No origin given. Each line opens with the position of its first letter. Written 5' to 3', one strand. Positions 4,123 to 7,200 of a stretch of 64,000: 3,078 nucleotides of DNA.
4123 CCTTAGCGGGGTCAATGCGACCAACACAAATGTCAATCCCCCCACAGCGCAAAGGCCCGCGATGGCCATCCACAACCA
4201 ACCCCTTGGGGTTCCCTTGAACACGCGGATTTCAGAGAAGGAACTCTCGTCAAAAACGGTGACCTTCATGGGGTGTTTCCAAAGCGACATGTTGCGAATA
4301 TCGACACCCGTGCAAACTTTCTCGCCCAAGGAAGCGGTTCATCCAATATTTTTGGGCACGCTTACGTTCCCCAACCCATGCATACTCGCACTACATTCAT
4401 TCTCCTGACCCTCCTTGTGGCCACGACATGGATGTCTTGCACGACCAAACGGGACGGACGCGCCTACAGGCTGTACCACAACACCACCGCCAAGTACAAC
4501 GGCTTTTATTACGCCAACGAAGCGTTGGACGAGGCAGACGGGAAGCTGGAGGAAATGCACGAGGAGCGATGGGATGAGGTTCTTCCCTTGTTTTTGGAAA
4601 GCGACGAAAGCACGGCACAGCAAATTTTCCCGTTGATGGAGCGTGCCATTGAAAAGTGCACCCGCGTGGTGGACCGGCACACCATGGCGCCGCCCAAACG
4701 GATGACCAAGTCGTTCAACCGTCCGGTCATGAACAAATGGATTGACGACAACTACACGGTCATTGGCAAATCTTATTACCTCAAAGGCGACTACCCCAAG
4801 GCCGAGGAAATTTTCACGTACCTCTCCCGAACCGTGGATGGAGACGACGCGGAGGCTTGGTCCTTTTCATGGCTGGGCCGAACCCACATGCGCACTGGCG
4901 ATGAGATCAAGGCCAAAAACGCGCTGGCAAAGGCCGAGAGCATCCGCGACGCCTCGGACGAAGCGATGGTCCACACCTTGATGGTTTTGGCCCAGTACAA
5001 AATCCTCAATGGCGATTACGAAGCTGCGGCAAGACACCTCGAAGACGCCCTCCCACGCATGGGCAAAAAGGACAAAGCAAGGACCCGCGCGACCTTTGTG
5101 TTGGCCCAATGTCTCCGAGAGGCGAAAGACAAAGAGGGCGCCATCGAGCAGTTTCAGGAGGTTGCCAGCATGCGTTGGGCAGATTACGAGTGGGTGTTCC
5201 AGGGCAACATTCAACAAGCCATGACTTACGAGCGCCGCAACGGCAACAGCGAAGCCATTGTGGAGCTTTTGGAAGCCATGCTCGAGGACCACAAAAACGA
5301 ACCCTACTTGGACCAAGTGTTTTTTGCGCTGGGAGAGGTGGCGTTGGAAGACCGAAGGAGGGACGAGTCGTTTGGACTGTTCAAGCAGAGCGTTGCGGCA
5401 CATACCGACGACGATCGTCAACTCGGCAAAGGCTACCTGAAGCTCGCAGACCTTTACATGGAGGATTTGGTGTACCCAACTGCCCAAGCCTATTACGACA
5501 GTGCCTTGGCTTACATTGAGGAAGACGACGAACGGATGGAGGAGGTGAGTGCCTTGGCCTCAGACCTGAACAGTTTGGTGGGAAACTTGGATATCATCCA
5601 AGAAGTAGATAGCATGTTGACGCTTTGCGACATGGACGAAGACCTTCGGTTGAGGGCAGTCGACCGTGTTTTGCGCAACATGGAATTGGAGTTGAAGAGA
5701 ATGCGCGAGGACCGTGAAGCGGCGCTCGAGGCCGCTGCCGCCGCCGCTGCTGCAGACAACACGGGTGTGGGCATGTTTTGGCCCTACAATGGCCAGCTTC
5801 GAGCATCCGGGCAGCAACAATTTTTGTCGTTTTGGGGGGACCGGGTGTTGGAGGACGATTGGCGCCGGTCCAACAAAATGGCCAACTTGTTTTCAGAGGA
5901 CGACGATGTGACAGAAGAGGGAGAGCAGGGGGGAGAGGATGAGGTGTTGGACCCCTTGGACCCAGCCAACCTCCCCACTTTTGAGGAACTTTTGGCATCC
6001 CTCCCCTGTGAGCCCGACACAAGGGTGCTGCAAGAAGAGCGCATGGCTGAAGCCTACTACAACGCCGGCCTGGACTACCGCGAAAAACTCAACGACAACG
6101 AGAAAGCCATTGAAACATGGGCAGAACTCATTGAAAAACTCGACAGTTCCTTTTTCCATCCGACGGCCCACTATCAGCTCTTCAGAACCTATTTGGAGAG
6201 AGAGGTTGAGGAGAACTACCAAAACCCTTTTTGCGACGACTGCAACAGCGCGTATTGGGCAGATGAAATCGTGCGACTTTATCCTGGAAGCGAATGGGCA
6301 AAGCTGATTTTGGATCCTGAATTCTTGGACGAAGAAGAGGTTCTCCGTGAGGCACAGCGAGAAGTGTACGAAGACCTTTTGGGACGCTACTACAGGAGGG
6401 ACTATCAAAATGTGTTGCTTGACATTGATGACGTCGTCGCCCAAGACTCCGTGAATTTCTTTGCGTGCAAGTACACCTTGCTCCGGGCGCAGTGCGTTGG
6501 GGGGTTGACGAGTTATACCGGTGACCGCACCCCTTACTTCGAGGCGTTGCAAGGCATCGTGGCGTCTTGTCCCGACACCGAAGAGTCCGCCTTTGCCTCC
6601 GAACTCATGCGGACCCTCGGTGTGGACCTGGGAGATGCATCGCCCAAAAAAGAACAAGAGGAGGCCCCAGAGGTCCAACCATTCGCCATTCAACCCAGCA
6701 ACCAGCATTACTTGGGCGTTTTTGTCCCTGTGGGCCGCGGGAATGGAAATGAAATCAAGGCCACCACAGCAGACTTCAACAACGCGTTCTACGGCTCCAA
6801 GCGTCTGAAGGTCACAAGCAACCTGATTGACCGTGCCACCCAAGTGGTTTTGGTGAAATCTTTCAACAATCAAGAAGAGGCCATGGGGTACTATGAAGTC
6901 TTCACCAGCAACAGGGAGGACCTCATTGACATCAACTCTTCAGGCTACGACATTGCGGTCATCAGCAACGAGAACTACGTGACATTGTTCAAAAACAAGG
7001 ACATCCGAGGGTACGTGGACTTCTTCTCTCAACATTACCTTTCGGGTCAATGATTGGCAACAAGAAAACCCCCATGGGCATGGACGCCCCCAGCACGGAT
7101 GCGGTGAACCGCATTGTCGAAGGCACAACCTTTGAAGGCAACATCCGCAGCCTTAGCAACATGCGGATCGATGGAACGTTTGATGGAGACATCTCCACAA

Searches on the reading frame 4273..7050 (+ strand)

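Call 27: search_protein_families(library=pfam, proteins=[window:4273-7050:+], max_evalue=0.001)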
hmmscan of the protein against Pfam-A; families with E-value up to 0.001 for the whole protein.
window:4273-7050:+ (926 aa): 8 families
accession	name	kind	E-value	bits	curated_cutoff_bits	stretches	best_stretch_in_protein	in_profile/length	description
PF13424.12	TPR_12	-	3.5e-09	37.2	30.1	2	235-300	5-74/77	Tetratricopeptide repeat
PF13174.12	TPR_6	-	5.2e-08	33.5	26.3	0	593-622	1-29/33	Tetratricopeptide repeat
PF23914.1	TPR_CcmH_CycH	-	8.1e-07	29.5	42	1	189-300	46-150/158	Cytochrome c-type biogenesis protein H TPR domain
PF13181.12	TPR_8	-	5.3e-06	26.6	25.7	0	200-225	6-31/34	Tetratricopeptide repeat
PF07719.23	TPR_2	-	1.4e-05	25.3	27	0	275-298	5-28/34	Tetratricopeptide repeat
PF13432.12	TPR_16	-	0.00035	21.4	32.7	1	243-298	7-58/65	Tetratricopeptide repeat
PF02686.20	GatC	-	0.00069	20.2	23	0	423-490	4-58/66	Glu-tRNAGln amidotransferase C subunit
PF14559.12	TPR_19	-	0.00093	19.9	25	0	245-297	3-51/68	Tetratricopeptide repeat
